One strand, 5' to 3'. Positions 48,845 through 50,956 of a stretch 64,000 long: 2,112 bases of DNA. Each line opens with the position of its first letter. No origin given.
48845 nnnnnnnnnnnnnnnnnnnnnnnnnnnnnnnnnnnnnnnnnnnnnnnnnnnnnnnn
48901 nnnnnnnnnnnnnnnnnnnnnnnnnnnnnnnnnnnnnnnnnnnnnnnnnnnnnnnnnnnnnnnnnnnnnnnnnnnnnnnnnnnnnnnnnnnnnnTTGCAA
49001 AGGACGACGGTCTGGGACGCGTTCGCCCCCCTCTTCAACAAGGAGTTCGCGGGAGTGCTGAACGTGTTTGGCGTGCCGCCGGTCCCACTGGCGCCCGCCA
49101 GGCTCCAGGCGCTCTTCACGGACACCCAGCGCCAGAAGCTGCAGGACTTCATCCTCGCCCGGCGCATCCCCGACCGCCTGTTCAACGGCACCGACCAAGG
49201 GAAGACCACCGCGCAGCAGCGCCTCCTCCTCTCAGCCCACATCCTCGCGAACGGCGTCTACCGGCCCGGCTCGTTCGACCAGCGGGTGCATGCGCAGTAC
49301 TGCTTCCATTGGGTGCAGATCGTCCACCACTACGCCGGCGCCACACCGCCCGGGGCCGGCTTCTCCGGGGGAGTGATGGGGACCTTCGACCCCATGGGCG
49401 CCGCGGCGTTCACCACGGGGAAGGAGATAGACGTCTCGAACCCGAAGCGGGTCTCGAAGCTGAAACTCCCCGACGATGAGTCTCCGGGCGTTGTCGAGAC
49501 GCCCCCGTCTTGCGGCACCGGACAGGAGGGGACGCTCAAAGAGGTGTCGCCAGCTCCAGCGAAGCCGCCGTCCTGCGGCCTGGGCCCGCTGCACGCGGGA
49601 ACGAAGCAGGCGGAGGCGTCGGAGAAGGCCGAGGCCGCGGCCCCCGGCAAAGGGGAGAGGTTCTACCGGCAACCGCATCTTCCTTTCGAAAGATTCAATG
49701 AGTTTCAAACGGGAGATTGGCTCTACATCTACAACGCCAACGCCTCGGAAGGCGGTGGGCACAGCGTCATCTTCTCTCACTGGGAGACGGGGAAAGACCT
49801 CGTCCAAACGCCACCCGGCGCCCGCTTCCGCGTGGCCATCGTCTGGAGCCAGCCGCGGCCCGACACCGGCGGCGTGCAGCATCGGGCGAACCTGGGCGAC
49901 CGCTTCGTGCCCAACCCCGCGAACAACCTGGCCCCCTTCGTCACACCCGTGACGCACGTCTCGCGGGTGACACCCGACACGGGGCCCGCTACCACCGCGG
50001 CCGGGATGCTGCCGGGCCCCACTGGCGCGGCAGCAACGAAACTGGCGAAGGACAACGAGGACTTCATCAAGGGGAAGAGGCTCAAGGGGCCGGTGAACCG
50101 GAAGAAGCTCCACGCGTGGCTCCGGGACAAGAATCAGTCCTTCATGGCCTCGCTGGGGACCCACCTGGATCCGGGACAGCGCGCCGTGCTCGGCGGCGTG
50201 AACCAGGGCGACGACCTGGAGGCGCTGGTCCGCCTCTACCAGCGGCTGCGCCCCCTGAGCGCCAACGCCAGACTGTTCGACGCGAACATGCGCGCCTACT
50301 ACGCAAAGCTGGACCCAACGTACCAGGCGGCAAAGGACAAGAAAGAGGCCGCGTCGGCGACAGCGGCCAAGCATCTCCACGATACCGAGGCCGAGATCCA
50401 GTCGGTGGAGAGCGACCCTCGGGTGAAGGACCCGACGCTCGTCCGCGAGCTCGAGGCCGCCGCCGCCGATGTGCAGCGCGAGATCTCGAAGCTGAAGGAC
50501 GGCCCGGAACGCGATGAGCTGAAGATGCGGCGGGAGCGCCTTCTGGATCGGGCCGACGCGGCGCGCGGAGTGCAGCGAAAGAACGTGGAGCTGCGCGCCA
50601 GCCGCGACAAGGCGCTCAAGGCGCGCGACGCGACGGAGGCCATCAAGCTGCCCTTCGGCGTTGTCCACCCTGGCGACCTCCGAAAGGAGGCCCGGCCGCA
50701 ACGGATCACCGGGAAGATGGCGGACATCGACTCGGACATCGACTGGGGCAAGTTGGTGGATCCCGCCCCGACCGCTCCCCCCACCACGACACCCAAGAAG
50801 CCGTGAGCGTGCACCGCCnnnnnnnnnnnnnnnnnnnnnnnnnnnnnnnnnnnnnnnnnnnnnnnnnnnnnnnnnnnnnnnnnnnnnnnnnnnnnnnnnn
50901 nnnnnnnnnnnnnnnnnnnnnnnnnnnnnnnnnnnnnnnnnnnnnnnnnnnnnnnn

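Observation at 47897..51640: Compositionally atypical convergent gene pair: 882-aa DUF4157 (zincin-like) multi-domain protein plus a signal-less GH24-lysozyme-like protein. Candidate undescribed peptidoglycan-targeting effector or toxin module.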

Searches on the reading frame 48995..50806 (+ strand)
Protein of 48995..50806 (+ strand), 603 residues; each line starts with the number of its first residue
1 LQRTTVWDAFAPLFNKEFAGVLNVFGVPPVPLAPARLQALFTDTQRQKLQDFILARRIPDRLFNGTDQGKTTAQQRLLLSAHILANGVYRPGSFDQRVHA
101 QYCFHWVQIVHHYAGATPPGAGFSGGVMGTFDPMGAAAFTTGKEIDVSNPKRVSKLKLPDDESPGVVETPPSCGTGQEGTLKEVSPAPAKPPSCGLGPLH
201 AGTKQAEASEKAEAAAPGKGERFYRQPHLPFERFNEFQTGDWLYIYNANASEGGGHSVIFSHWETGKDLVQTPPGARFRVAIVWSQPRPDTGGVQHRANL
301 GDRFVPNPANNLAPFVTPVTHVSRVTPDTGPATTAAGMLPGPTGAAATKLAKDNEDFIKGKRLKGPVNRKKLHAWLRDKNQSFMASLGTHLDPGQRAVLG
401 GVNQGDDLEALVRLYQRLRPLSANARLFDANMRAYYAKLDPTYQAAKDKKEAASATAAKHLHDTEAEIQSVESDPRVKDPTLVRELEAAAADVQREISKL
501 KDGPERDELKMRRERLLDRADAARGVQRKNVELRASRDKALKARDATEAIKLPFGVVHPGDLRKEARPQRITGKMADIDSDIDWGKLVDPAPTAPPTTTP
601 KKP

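Call 30: search_solved_structures(query=A2, max_evalue=10, show_alignments=2)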
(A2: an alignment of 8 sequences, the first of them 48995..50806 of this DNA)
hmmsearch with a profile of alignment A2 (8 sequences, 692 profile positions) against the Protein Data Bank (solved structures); distinct sequences matched with E-value up to 10: 89 (the best 60 are shown).
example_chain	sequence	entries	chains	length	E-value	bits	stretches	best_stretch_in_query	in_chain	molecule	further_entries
1lq7_A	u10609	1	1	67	0.0015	20.5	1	540-602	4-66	Alpha3W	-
2mi7_A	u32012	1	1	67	0.0044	19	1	562-624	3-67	de novo protein a3Y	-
2lxy_A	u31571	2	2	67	0.0044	19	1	563-624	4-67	2-mercaptophenol-alpha3C | 4-mercaptophenol-alpha3C protein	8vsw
13bv_D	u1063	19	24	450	0.0077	18.2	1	515-672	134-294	Beclin-1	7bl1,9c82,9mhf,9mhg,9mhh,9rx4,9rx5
9zpd_D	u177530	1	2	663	0.033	16.1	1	515-671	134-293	Beclin-1,Run domain Beclin-1-interacting and cysteine-rich domain-containing protein chime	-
4fm3_A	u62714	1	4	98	0.073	15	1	540-627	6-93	uncharacterized hypothetical protein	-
6y06_A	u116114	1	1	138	0.088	14.7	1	516-624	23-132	Moevan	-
6vzf_A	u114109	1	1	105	0.13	14.1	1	560-640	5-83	Autophagy-related protein 11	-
8qox_B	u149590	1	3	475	0.19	13.6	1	516-624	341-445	Conserved membrane protein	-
8p4y_A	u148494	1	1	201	0.19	13.5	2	506-642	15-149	Protein origami triangle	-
7c7y_A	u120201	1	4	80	0.21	13.4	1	391-459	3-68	Uncharacterized protein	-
2dq3_A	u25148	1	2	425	0.31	12.9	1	523-616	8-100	Seryl-tRNA synthetase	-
7o97_A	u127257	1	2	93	0.42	12.4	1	520-579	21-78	hypothetical protein UY81_C0065G0003 from Candidatus Giovannonibacteria bacterium converte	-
6e6a_B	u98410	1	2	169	0.43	12.4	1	549-638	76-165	Inclusion membrane protein A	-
6e7e_A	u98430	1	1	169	0.51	12.2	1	550-638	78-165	Inclusion membrane protein A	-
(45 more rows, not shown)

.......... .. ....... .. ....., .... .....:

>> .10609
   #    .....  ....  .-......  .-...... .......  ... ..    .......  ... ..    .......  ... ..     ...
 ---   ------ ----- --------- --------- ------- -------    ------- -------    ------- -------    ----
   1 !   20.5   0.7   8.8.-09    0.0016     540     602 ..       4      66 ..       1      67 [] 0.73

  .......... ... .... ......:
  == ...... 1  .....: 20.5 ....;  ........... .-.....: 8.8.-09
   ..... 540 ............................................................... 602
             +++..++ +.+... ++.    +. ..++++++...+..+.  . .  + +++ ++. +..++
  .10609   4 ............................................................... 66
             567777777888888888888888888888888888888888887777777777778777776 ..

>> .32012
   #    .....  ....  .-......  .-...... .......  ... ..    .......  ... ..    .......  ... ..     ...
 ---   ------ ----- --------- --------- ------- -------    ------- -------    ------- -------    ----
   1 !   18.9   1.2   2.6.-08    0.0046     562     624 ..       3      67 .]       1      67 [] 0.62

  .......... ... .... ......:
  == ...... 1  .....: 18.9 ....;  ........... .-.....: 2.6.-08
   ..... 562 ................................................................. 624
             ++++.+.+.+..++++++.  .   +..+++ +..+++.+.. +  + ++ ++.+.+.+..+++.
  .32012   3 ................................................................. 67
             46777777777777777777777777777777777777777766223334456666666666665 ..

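Call 31: predict_structure(alignment_id=A3)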
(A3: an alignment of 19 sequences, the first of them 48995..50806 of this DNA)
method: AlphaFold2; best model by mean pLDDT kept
length: 603 residues; sequences in the alignment: 19
mean_pLDDT: 82.4   pTM: 0.76
mean pLDDT of the five models: 82.4, 81.4, 80.7, 80.3, 77.6
residues with pLDDT >= 90: 259; 70-90: 245; 50-70: 61; < 50: 38
segments of 3 or more residues with pLDDT < 50: 1-3, 91-95, 168-192
pLDDT, mean of each block of 10 residues (from residue 1): 73 95 88 95 94 87 83 95 81 51 78 85 60 77 88 91 66 28 31 75 92 92 92 91 93 93 79 85 85 88 85 84 93 89 93 94 88 96 91 90 95 93 83 75 78 84 89 80 90 93 90 91 87 88 75 52 65 92 86 55 51
secondary structure, 60 per line:
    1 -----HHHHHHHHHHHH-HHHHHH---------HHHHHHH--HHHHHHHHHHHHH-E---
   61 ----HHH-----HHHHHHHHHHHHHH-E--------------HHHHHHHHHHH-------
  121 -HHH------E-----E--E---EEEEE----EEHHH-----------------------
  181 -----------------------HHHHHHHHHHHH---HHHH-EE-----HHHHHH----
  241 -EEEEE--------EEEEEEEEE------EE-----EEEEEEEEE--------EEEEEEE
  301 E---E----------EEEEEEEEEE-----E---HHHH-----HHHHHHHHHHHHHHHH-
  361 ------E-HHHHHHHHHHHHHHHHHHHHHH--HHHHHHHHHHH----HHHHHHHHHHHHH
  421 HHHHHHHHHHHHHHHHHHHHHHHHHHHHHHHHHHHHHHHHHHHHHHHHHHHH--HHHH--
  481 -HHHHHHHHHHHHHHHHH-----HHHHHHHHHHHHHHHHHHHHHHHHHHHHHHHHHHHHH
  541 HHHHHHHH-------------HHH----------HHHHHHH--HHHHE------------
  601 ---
elements in order: H6-17 H19-24 H34-40 H43-55 H73-86 H103-113 E144-148 H204-215 H219-222 H231-236 E242-246 E255-263 E277-285 E294-301 E316-325 H335-338 H344-359 H369-390 H393-403 H408-472 H475-478 H482-498 H504-548 H575-581 H584-587

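Call 50: search_protein_representatives(alignment_id=A2)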
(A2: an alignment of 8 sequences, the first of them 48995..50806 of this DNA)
Query: 8 sequences, 692 profile positions. Proteins with E-value up to 0.001 (for the whole library): 232; up to 1e-10: 182; up to 1e-30: 142. The best 150 are listed.
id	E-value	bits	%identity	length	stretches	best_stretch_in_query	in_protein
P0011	3.3e-298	1007.7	-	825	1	4-690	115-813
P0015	4.8e-273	924.5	-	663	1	62-691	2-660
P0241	4.2e-261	885.0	-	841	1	5-689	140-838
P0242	1.8e-251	853.2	-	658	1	66-690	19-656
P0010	2.4e-234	796.6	-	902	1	43-688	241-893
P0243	1.8e-222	757.4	-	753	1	22-688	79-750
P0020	4.2e-208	709.9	-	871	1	8-686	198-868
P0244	1.8e-207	707.8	-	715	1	96-686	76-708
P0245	2.2e-202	690.9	-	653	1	90-675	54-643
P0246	4.3e-202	690.0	-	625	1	99-659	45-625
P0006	5.4e-202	689.7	-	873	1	50-689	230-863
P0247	2.2e-198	677.7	-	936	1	27-686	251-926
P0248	1.4e-193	661.8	-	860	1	10-688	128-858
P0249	3.0e-191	654.1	-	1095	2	60-684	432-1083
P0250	9.8e-191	652.5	-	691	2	300-689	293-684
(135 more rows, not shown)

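Call 58: search_protein_families(library=pfam, alignment_id=A6, max_evalue=0.01)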
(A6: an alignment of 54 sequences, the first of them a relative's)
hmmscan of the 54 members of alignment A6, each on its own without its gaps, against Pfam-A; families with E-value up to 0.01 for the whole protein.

A. member 1, P0241 (841 aa): 1 family
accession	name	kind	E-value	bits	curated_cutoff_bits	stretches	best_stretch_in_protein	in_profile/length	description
PF13699.11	eCIS_core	-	1.2e-28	99.5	22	1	57-134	1-78/79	eCIS core domain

B. families by the number of members that match (of 54 scanned): 16 families
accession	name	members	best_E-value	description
PF13699.11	eCIS_core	39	8.4e-47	eCIS core domain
PF08239.17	SH3_3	1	4.5e-08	Bacterial SH3 domain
PF25526.1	LIP-1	1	0.00019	Liprin-alpha-like coiled coil domain 2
PF06347.19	SH3_4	1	0.00056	Bacterial SH3 domain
PF12795.12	MscS_porin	1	0.0007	Mechanosensitive ion channel porin domain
PF15898.10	PRKG1_interact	1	0.0016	cGMP-dependent protein kinase interacting domain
PF00038.26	Filament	1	0.0017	Intermediate filament protein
PF17675.6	APG6_N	1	0.002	Apg6 coiled-coil region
PF17749.6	MIP-T3_C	1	0.0027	Microtubule-binding protein MIP-T3 C-terminal region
PF09762.14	CCDC93_CC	1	0.004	CCDC93 coiled-coil domain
PF12325.13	TMF_TATA_bd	1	0.0051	TATA element modulatory factor 1 TATA binding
PF06114.19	Peptidase_M78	1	0.0054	IrrE N-terminal-like domain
PF15665.10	FAM184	1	0.0055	Family with sequence similarity 184, A and B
PF20663.3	COG4_N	1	0.0063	Conserved oligomeric Golgi complex subunit 4, N-terminal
PF16326.10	ABC_tran_CTD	1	0.0075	ABC transporter C-terminal domain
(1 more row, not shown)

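Call 65: find_related_loci(query=A2, collection=genome_contigs, flank=10000)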
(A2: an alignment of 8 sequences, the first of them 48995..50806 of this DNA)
Query A2 (603 aa) in genome_contigs; peptide patterns used: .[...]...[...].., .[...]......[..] (x = any residue, [..] = any of these).
46 stretches matched a pattern; 5 encode a relative of the query (tblastn E <= 1e-3); 5 distinct loci.
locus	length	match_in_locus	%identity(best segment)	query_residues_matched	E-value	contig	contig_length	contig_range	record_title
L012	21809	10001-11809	85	1-603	0e+0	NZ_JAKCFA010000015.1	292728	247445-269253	Myxococcus qinghaiensis strain QH3KD-4-1 gnl_ICJDIIDJ_15, whole genome shotgun sequence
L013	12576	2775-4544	44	7-588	2e-138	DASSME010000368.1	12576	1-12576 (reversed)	MAG TPA_asm: Longimicrobium sp. isolate SMAG_U1190 k141_1471406, whole genome shotgun sequence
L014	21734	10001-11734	36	7-578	5e-98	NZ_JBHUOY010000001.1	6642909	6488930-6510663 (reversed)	Chitinophaga cymbidii strain KCTC 23738 velvet_auto_83_1, whole genome shotgun sequence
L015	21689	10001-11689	33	7-590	2e-71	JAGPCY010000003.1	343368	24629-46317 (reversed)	MAG: Kofleriaceae bacterium isolate Gw_SlAct_bin_340 Gw_SlAct_13_length_343368_cov_39.644841, whole genome shotgun seque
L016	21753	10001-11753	38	8-588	5e-80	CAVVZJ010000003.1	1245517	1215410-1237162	MAG: uncultured Planctomycetales bacterium isolate MFD01721.bin.2.217 genome assembly, contig: contig_15208, whole genom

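Call 84: search_protein_families(library=pfam, proteins=[L013:26-1246:+, L013:4618-5457:-, L013:5485-7878:-, L013:8845-11241:+, L014:8085-9686:+, L014:11884-14247:+, L014:4715-6073:-, L016:4777-7482:+, L016:13044-14072:-, L016:14079-15278:-], max_evalue=0.001)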
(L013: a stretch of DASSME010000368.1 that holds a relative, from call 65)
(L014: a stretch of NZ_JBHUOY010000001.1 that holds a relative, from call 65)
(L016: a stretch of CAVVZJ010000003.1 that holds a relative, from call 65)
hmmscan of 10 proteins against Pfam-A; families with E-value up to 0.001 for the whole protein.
L013:26-1246:+ (406 aa): 1 family
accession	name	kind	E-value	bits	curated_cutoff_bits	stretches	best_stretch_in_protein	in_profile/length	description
PF13884.11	Peptidase_S74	-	1.2e-06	29.1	22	1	281-332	1-53/58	Chaperone of endosialidase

L013:4618-5457:- (279 aa): 0 families

L013:5485-7878:- (797 aa): 0 families

L013:8845-11241:+ (798 aa): 2 families
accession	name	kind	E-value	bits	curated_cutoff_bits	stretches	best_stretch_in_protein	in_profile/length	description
PF00330.25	Aconitase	-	1.4e-90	304.9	28.7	1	373-786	21-463/463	Aconitase family (aconitate hydratase)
PF00694.25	Aconitase_C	-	5.1e-09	37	22.8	1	167-213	78-125/131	Aconitase C-terminal domain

L014:8085-9686:+ (533 aa): 0 families

L014:11884-14247:+ (787 aa): 6 families
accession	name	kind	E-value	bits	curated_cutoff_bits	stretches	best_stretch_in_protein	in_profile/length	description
PF00593.30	TonB_dep_Rec_b-barrel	-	1.1e-44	154.5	27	1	346-761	38-436/436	TonB dependent receptor-like, beta-barrel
PF13715.12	CarbopepD_reg_2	-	1.6e-19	70.2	32.2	1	32-118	1-88/88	CarboxypepD_reg-like domain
PF07715.20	Plug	-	1.4e-14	54.9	23.9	1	141-230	3-102/107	TonB-dependent Receptor Plug Domain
PF13620.12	CarboxypepD_reg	-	3.6e-14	53.3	32.3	1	32-107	2-82/82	Carboxypeptidase regulatory-like domain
PF08308.17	PEGA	-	2.2e-05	24.7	20.8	1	67-108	28-69/71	PEGA domain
PF09430.16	EMC7_beta-sandw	-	0.00013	22.6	26.6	1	47-96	10-61/122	ER membrane protein complex subunit 7, beta-sandwich domain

L014:4715-6073:- (452 aa): 2 families
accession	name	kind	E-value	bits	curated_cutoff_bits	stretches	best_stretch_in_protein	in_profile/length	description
PF12979.12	DUF3863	-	9.1e-106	354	27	1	31-366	3-349/349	Domain of Unknown Function with PDB structure (DUF3863)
PF12980.13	DUF3864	-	9.8e-14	51.8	27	1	371-444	1-80/80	Domain of Unknown Function with PDB structure (DUF3864)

L016:4777-7482:+ (901 aa): 3 families
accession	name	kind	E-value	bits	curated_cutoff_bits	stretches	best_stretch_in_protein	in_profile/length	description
PF00404.24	Dockerin_1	-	1.5e-09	38.3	22.9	1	842-894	1-54/57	Dockerin type I domain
PF13927.12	Ig_3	-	2.8e-06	28.2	30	1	634-671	2-39/78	Immunoglobulin domain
PF07679.22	I-set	-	6.6e-05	23.3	23.7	1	634-670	1-37/90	Immunoglobulin I-set domain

L016:13044-14072:- (342 aa): 1 family
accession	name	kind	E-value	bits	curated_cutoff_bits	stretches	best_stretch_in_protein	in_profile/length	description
PF00578.27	AhpC-TSA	-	2.5e-05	24.6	26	1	307-340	1-34/124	AhpC/TSA family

L016:14079-15278:- (399 aa): 2 families
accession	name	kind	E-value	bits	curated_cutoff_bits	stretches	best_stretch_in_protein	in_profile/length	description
PF20143.4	NAD_kinase_C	-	2.8e-26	92.2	23.7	1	163-289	1-126/126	ATP-NAD kinase C-terminal domain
PF01513.26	NAD_kinase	-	1.1e-13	52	25.5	1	80-132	72-124/130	ATP-NAD kinase N-terminal domain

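Call 88: find_related_loci(query=A2, collection=metagenome_contigs, flank=10000)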
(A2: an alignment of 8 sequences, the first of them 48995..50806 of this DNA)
Query A2 (603 aa) in metagenome_contigs; peptide patterns used: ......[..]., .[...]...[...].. (x = any residue, [..] = any of these).
151 stretches matched a pattern; 6 encode a relative of the query (tblastn E <= 1e-3); 6 distinct loci.
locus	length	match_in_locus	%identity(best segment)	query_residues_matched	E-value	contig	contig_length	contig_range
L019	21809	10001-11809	85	1-603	0e+0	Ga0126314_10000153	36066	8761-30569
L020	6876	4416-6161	71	2-594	0e+0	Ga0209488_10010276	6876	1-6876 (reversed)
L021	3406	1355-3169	38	10-588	1e-111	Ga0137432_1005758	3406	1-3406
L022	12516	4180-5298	34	7-427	1e-65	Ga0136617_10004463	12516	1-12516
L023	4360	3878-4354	48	7-160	5e-40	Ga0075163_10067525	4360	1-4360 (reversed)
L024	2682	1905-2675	42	6-312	2e-32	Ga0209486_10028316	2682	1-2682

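Call 93: search_protein_families(library=pfam, proteins=[L022:73-837:+, L022:837-2960:+, L022:3175-5862:+, L022:5912-6595:+, L022:6522-8069:+, L022:8069-8767:+, L022:9450-12008:+], max_evalue=0.01)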
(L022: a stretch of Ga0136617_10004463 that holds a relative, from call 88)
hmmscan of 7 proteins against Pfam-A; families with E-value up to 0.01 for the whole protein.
L022:73-837:+ (254 aa): 2 families
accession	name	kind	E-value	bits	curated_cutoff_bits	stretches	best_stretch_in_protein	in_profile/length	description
PF01833.30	TIG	-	4.7e-11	43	20.9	1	173-247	1-78/84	IPT/TIG domain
PF14065.11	Pvc16_N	-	9.2e-08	32.4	27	1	1-46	134-179/180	Pvc16 N-terminal domain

L022:837-2960:+ (707 aa): 4 families
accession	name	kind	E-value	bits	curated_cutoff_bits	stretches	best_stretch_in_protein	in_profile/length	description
PF00004.35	AAA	-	1.9e-28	100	21.2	1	492-616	2-128/131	ATPase family associated with various cellular activities (AAA)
PF22977.2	WHD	-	1.2e-14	55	27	1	13-213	17-218/221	Winged helix domain, variant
PF07724.20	AAA_2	-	0.005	17.3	27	1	489-556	4-85/166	AAA domain (Cdc48 subfamily)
PF13173.12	AAA_14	-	0.0071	16.8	27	0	492-577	6-93/129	AAA domain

L022:3175-5862:+ (895 aa): 1 family
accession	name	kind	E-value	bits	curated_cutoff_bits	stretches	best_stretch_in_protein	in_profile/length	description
PF13699.11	eCIS_core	-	5.3e-27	94.2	22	1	125-200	1-76/79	eCIS core domain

L022:5912-6595:+ (227 aa): 1 family
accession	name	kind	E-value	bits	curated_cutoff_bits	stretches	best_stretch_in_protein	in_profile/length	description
PF19266.4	CIS_tube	-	0.0033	17.6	27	0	31-98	23-85/158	Contractile injection system tube protein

L022:6522-8069:+ (515 aa): 0 families

L022:8069-8767:+ (232 aa): 1 family
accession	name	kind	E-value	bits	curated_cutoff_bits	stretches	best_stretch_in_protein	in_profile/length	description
PF04717.18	Phage_base_V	-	1.7e-23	83.2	23.8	1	18-92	1-75/75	Type VI secretion system/phage-baseplate injector OB domain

L022:9450-12008:+ (852 aa): 0 families

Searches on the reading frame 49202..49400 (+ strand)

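Call 74: search_protein_families(library=pfam, proteins=[window:49202-49400:+], max_evalue=10)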
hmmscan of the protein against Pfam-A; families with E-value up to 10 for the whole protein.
window:49202-49400:+ (66 aa): 1 family
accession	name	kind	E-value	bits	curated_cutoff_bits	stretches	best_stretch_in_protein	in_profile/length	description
PF08618.15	Opi1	-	0.045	13.4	29.7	1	5-41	199-235/420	Transcription factor Opi1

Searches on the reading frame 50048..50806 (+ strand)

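Call 74: search_protein_families(library=pfam, proteins=[window:50048-50806:+], max_evalue=10)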
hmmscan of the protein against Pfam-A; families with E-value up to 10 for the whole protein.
window:50048-50806:+ (252 aa): 1 family
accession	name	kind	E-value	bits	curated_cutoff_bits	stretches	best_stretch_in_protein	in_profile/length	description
PF14362.11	DUF4407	-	7.4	6.2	31.3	1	79-187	130-233/297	Domain of unknown function (DUF4407)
